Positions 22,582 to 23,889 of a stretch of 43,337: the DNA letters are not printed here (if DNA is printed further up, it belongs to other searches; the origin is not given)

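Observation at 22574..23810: AT-rich island with an orphan 336-aa gene between the repressor and the integrase operon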

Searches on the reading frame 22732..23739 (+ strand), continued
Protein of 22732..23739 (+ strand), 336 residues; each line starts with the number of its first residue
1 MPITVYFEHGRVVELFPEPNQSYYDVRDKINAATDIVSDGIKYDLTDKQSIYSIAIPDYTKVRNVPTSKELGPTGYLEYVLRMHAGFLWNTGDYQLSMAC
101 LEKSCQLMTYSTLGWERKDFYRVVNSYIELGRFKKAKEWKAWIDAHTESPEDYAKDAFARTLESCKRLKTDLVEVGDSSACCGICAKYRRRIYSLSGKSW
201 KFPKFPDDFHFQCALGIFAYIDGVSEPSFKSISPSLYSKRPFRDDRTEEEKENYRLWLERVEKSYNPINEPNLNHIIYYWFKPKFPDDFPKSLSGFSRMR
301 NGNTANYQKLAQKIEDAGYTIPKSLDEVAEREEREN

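Call 27: find_encoding_contigs(protein=P0056, flank=6000, max_places=3)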
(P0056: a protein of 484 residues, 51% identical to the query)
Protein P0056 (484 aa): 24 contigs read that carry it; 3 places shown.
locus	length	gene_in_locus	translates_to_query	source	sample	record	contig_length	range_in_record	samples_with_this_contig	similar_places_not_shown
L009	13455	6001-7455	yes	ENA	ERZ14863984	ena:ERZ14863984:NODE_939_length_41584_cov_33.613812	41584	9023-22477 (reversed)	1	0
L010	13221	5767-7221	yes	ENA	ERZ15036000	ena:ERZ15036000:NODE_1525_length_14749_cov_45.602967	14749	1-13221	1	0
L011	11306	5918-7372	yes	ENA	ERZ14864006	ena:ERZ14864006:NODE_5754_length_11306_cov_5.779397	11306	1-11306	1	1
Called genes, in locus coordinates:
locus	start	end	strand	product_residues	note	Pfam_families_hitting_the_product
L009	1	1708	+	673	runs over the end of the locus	-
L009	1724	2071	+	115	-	-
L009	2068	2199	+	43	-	-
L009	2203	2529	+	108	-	-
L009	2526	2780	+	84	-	-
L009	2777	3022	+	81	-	-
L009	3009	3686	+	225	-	PF05257:CHAP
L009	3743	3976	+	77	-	-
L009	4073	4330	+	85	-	-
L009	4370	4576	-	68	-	-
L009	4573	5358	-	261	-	PF02498:Bro-N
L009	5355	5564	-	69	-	-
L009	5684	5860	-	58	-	-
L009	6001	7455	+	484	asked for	PF09397:FtsK_gamma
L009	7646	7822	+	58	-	-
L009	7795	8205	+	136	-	-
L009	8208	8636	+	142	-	-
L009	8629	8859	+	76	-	-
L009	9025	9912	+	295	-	-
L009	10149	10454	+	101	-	-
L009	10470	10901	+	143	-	-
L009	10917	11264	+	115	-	-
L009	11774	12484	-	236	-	PF00005:ABC_tran, PF13304:AAA_21 (faint)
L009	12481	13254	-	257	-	PF00005:ABC_tran, PF12399:BCA_ABC_TP_C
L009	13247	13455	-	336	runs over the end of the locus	PF02653:BPD_transp_2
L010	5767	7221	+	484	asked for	PF09397:FtsK_gamma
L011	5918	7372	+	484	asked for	PF09397:FtsK_gamma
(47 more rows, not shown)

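Call 28: find_encoding_contigs(protein=P0101, flank=6000, max_places=2)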
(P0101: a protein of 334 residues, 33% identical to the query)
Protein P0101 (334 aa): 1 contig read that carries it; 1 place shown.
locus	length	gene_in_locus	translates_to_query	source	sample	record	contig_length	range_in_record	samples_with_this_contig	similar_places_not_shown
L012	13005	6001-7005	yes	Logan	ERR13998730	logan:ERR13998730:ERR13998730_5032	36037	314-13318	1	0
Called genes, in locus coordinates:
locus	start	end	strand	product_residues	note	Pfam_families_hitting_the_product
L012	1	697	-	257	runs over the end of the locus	-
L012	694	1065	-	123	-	PF05866:RusA (weak)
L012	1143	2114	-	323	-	PF03837:RecT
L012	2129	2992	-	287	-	PF07083:DUF1351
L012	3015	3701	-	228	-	PF09588:YqaJ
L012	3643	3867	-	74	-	-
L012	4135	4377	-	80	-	-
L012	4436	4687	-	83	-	-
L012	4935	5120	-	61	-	PF12844:HTH_19, PF13443:HTH_26, PF01381:HTH_3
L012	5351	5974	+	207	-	PF01381:HTH_3, PF12844:HTH_19, PF13443:HTH_26, PF00717:Peptidase_S24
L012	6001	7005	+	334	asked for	PF06152:Phage_min_cap2 (weak)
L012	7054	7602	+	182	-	PF02183:HALZ (weak)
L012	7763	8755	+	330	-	PF14659:Phage_int_SAM_3 (weak), PF00589:Phage_integrase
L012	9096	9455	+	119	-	-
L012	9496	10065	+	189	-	-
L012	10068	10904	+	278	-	PF05107:Cas_Cas7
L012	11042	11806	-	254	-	PF13529:Peptidase_C39_2 (weak), PF01471:PG_binding_1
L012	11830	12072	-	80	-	-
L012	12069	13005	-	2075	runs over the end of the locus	PF13884:Peptidase_S74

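Call 29: predict_structure(alignment_id=A1)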
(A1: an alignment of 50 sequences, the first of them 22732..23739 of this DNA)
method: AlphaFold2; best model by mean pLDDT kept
length: 336 residues; sequences in the alignment: 50
mean_pLDDT: 94.3   pTM: 0.85
mean pLDDT of the five models: 94.3, 94.2, 94.0, 92.7, 92.6
residues with pLDDT >= 90: 297; 70-90: 37; 50-70: 2; < 50: 0
segments of 3 or more residues with pLDDT < 50: none
pLDDT, mean of each block of 10 residues (from residue 1): 92 94 93 97 98 96 82 95 97 97 98 93 97 97 94 89 97 94 94 97 94 91 94 94 95 94 87 97 95 96 97 97 96 83
secondary structure, 60 per line:
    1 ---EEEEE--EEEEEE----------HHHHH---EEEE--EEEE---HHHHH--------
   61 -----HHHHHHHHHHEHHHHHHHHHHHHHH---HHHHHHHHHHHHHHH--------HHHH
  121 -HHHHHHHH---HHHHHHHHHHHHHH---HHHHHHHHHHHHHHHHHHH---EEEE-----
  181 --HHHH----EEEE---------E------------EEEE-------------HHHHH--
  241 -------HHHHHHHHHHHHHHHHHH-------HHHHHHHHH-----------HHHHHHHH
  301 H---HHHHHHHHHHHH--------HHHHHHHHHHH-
elements in order: E4-8 E11-16 H27-31 E35-38 E41-44 H48-52 H66-75 H77-90 H94-108 H117-120 H122-129 H133-146 H150-168 E172-175 H183-186 E191-194 E217-220 H234-238 H248-265 H273-281 H293-301 H305-316 H325-335

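Call 32: fold_search(model_id=the predicted structure, library=pdb)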
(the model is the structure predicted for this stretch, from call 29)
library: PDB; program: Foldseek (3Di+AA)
matches with E <= 10: 253; with E <= 0.001: 0
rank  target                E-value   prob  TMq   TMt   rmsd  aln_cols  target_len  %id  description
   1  1hh8                  1.4e-01  0.85  0.20  0.32  15.3       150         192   15  The active N-terminal region of p67phox: Structure at 1.8 Angstrom resolution and biochemical characterizations of the A (released 2001-06-13)
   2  8wej_D                1.7e-01  0.69  0.20  0.29  14.5       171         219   16  Structure of human phagocyte NADPH oxidase in the activated state (released 2024-01-24)
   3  1e96_B                2.6e-01  0.60  0.20  0.34  14.5       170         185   16  Structure of the Rac/p67phox complex (released 2000-11-17)
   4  1wm5                  2.7e-01  0.93  0.19  0.30  13.1       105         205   18  Crystal structure of the N-terminal TPR domain (1-203) of p67phox (released 2005-10-25)
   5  7kw7_E                4.5e-01  0.82  0.20  0.20  15.0       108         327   21  Atomic cryoEM structure of Hsp90-Hsp70-Hop-GR (released 2021-12-08)
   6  3kd7_B                6.8e-01  0.82  0.18  0.51   7.9       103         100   21  Designed TPR module (CTPR390) in complex with its peptide-ligand (Hsp90 peptide) (released 2010-02-02)
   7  3as4                  8.7e-01  0.63  0.17  0.32  10.0       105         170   19  MamA AMB-1 C2221 (released 2011-07-20)
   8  7obi_B                1.1e+00  0.57  0.16  0.37   9.2        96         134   23  Consensus tetratricopeptide repeat protein type RV4 (released 2022-02-23)
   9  4gcn_A                1.1e+00  0.57  0.19  0.43  12.7       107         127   12  N-terminal domain of stress-induced protein-1 (STI-1) from C.elegans (released 2012-08-15)
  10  8qoy                  1.1e+00  0.47  0.18  0.07  13.1       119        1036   13  Capsular polysaccharide synthesis multienzyme of Actinobacillus Pleuropneumoniae serotype 3 (released 2024-07-03)
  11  2wqh                  1.3e+00  0.75  0.18  0.50   4.4        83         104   17  Crystal structure of CTPR3Y3 (released 2010-04-07)
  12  3ffl_D                1.4e+00  0.80  0.18  0.45   3.7        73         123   20  Crystal Structure of the N-terminal Domain of Anaphase-Promoting Complex Subunit 7 (released 2008-12-16)
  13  6af0_A                1.4e+00  0.47  0.17  0.07  13.1        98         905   15  Structure of Ctr9, Paf1 and Cdc73 ternary complex from Myceliophthora thermophila (released 2018-09-19)
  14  3asd                  1.4e+00  0.44  0.19  0.42  10.0       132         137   16  MamA R50E mutant (released 2011-07-20)
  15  2vsy_A                1.5e+00  0.72  0.17  0.11   5.3        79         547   14  Xanthomonas campestris putative OGT (XCC0866), apostructure (released 2008-11-18)
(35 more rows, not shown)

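Call 33: fold_search(model_id=the predicted structure, library=viral)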
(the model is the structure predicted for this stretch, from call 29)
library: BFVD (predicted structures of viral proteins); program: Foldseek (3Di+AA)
matches with E <= 10: 149; with E <= 0.001: 4
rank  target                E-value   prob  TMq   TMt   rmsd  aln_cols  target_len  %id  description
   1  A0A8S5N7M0            3.5e-14  1.00  0.49  0.53   7.7       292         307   25  Minor capsid protein [Siphoviridae sp. ctlzn3]
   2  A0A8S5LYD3            1.1e-08  1.00  0.41  0.55   7.0       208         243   33  Minor capsid protein [Siphoviridae sp. ctA995]
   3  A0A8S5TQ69            4.1e-08  1.00  0.36  0.67   2.6       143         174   25  Uncharacterized protein (Fragment) [Myoviridae sp. ctCXW4]
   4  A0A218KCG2            6.3e-04  0.98  0.23  0.15  18.3       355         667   17  (no name in the UniProt tables at hand)
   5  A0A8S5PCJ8            6.7e-03  0.87  0.25  0.16  20.4       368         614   13  Minor capsid protein [Siphoviridae sp. ctc6d98]
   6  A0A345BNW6            7.4e-03  0.82  0.22  0.12  24.4       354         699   11  (no name in the UniProt tables at hand)
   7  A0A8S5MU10            7.8e-03  0.97  0.24  0.24  18.2       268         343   15  Minor capsid protein [Siphoviridae sp. ctutT7]
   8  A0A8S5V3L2            1.3e-02  0.77  0.23  0.13  19.3       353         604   13  Minor capsid protein [Myoviridae sp. ctk6V34]
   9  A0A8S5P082            1.4e-02  0.66  0.21  0.13  20.3       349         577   14  Minor capsid protein [Siphoviridae sp. ctwhn18]
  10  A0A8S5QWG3            1.7e-02  0.77  0.24  0.26  17.0       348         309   12  Minor capsid protein [Siphoviridae sp. ctr592]
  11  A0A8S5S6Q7            2.2e-02  0.95  0.24  0.26  16.3       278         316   13  Minor capsid protein [Siphoviridae sp. ctqwY3]
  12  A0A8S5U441            4.8e-02  0.57  0.24  0.22  20.7       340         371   14  Minor capsid protein [Siphoviridae sp. ct6GI21]
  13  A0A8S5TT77            6.8e-02  0.84  0.23  0.14  16.6       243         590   13  Minor capsid protein [Siphoviridae sp. ctzm5103]
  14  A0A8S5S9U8            8.8e-02  0.60  0.23  0.23  17.0       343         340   11  Minor capsid protein [Siphoviridae sp. ctJjf17]
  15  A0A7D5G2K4            2.7e-01  0.15  0.19  0.08  19.8       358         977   12  (no name in the UniProt tables at hand)
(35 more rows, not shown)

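Call 41: get_annotated_region(hit=H2, flank=6000)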
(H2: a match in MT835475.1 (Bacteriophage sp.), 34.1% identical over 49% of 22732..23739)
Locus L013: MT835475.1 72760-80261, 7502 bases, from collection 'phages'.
description: UNVERIFIED: Bacteriophage sp. clone scaffold_8 genomic sequence.
organism: Bacteriophage sp. (NCBI taxid 38018)
taxonomy: Viruses
host: -; source: human fecal samples; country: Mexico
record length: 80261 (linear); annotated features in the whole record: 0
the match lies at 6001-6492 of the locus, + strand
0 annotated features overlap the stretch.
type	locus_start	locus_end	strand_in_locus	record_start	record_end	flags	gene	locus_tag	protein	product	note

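Call 42: get_annotated_region(hit=H5, flank=3000)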
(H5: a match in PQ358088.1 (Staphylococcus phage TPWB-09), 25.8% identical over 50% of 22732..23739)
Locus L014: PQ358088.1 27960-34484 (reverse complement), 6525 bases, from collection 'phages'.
description: Staphylococcus phage TPWB-09, complete genome.
organism: Staphylococcus phage TPWB-09 (NCBI taxid 3388605)
taxonomy: Viruses
host: Staphylococcus sp.; source: Tabanus par; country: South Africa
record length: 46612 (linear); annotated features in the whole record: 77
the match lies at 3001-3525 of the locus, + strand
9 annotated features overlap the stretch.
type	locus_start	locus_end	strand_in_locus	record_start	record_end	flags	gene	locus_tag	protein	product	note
CDS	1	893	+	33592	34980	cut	-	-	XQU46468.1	terminase large subunit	-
CDS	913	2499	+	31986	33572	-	-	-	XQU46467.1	portal protein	-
CDS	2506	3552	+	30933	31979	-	-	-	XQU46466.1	minor head protein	-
CDS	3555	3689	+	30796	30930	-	-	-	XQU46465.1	hypothetical protein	-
CDS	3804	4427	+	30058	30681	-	-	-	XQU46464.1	hypothetical protein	-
CDS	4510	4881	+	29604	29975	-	-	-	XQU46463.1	hypothetical protein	-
CDS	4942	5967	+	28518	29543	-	-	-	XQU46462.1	major head protein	-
CDS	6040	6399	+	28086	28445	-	-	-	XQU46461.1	hypothetical protein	-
CDS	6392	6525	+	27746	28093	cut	-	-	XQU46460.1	hypothetical protein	-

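Call 43: get_annotated_region(hit=H4, flank=3000)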
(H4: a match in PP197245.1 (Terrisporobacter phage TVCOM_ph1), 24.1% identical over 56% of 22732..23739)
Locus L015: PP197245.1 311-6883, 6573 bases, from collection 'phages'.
description: Terrisporobacter phage TVCOM_ph1, complete genome.
organism: Terrisporobacter phage TVCOM_ph1 (NCBI taxid 3141809)
taxonomy: Viruses
host: Terrisporobacter sp. COM; source: culture supernatant; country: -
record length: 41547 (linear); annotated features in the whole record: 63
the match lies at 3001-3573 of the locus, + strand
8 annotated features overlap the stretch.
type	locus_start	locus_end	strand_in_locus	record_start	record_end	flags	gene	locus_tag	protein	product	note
CDS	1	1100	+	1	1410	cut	-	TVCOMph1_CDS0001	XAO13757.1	terminase large subunit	-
CDS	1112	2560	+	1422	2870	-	-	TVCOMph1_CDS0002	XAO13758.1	portal protein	-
CDS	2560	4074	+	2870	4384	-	-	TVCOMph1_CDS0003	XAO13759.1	minor head protein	-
CDS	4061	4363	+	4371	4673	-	-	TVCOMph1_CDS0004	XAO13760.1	hypothetical protein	-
CDS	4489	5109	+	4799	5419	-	-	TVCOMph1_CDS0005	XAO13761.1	head scaffolding protein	-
CDS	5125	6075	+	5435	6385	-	-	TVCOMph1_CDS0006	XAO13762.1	major head protein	-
CDS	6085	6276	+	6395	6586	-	-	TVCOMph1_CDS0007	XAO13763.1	hypothetical protein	-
CDS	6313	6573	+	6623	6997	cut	-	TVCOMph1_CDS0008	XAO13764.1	head-tail adaptor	-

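Call 65: search_protein_families(library=pfam, proteins=[L014:2506-3549:+, L015:2560-4071:+, L013:5953-6492:+], max_evalue=0.1)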
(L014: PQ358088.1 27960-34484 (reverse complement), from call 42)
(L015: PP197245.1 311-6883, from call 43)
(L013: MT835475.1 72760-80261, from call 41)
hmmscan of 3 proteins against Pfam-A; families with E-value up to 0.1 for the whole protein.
L014:2506-3549:+ (348 aa): 2 families
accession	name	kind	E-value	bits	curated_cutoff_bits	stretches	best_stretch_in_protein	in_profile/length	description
PF06152.16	Phage_min_cap2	-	2.5e-19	69.9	26.3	1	30-302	54-330/366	Phage minor capsid protein 2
PF04233.19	Phage_Mu_F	-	4.7e-11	43.9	29.6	1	124-249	1-111/112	Phage Mu protein F like protein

L015:2560-4071:+ (504 aa): 6 families
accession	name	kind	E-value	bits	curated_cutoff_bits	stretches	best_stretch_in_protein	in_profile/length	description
PF06152.16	Phage_min_cap2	-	9.5e-23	81.1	26.3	1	6-312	8-341/366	Phage minor capsid protein 2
PF14424.12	Toxin-deaminase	-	9.6e-22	78.1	29.6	1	369-495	3-143/146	The BURPS668_1122 family of deaminases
PF18750.7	SNAD4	-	0.0078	16.7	27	1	444-495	34-86/130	Secreted Novel AID/APOBEC-like Deaminase 4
PF08210.17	APOBEC_N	-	0.014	15.9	25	0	441-495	45-100/170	APOBEC-like N-terminal domain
PF18778.7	NAD1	-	0.025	15.1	27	0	443-495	51-105/175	Novel AID APOBEC clade 1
PF25133.1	TYW2_N_2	-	0.099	13.2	27.7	0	364-394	7-37/79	TYW2 N-terminal domain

L013:5953-6492:+ (180 aa): 1 family
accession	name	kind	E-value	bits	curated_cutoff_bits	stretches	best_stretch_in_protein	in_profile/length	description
PF06152.16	Phage_min_cap2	-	1.6e-12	47.5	26.3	1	22-100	210-296/366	Phage minor capsid protein 2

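Call 70: find_related_loci(query=window:22732-23739:+, collection=genome_contigs, flank=6000)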
Query window:22732-23739:+ (336 aa) in genome_contigs; peptide patterns used: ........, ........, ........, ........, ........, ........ (x = any residue, [..] = any of these).
119 stretches matched a pattern; 1 encode a relative of the query (tblastn E <= 1e-3); 1 distinct loci.
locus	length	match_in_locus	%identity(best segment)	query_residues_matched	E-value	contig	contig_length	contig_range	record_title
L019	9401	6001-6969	33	4-321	5e-48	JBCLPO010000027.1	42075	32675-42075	Lachnospiraceae bacterium 54-53 voucher GPTB0138 scaffold27, whole genome shotgun sequence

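Call 71: find_encoding_contigs(protein=P0032, flank=5000, max_places=2)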
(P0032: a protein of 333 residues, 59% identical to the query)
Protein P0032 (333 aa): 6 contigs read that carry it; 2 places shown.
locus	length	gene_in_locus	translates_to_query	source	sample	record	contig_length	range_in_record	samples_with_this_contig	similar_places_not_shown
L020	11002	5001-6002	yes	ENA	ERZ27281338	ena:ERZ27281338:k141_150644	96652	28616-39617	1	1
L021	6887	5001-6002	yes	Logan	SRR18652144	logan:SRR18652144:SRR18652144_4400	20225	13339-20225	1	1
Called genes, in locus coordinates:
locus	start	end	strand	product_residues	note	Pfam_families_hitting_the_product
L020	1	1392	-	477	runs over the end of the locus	PF13476:AAA_23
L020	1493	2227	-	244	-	-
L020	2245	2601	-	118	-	PF27127:YfdP (weak)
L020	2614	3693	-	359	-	PF01507:PAPS_reduct (weak)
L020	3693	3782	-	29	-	-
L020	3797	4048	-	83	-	-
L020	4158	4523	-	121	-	-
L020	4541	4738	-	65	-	PF01381:HTH_3, PF13560:HTH_31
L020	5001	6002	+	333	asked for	-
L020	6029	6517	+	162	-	-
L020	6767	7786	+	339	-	PF00589:Phage_integrase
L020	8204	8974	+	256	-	PF04542:Sigma70_r2, PF04539:Sigma70_r3, PF01381:HTH_3 (faint), PF08281:Sigma70_r4_2 (weak), PF04545:Sigma70_r4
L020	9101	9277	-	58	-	-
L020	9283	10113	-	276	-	PF11335:DUF3137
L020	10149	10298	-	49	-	-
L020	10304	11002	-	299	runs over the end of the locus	-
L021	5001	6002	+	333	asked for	-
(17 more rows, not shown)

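Call 72: find_encoding_contigs(protein=P0045, flank=5000, max_places=2)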
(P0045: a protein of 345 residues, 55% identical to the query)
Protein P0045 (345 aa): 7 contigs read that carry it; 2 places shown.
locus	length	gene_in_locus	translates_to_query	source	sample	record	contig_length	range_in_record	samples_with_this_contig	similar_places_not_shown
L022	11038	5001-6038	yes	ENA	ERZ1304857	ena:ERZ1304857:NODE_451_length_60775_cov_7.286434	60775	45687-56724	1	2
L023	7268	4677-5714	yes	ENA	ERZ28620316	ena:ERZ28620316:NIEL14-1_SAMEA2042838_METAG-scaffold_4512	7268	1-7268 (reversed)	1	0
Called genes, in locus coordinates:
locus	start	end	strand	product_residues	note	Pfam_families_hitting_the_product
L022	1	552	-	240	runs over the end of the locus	-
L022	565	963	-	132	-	PF00436:SSB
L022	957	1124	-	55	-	-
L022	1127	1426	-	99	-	PF01844:HNH (faint), PF14279:HNH_5 (faint)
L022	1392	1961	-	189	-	-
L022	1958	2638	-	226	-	-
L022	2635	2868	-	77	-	-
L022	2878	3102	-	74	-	-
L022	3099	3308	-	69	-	PF14090:HTH_39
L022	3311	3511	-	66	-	-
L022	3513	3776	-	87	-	-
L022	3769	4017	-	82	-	-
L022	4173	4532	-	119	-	-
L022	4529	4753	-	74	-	PF13560:HTH_31, PF01381:HTH_3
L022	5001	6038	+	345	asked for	-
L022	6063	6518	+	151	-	-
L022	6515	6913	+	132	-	-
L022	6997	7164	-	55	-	-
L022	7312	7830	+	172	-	PF02805:Ada_Zn_binding (weak)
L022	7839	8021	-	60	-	-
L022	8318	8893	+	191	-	PF01381:HTH_3 (weak), PF13443:HTH_26 (weak)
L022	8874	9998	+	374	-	PF00589:Phage_integrase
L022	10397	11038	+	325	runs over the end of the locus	PF01699:Na_Ca_ex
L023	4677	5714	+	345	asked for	-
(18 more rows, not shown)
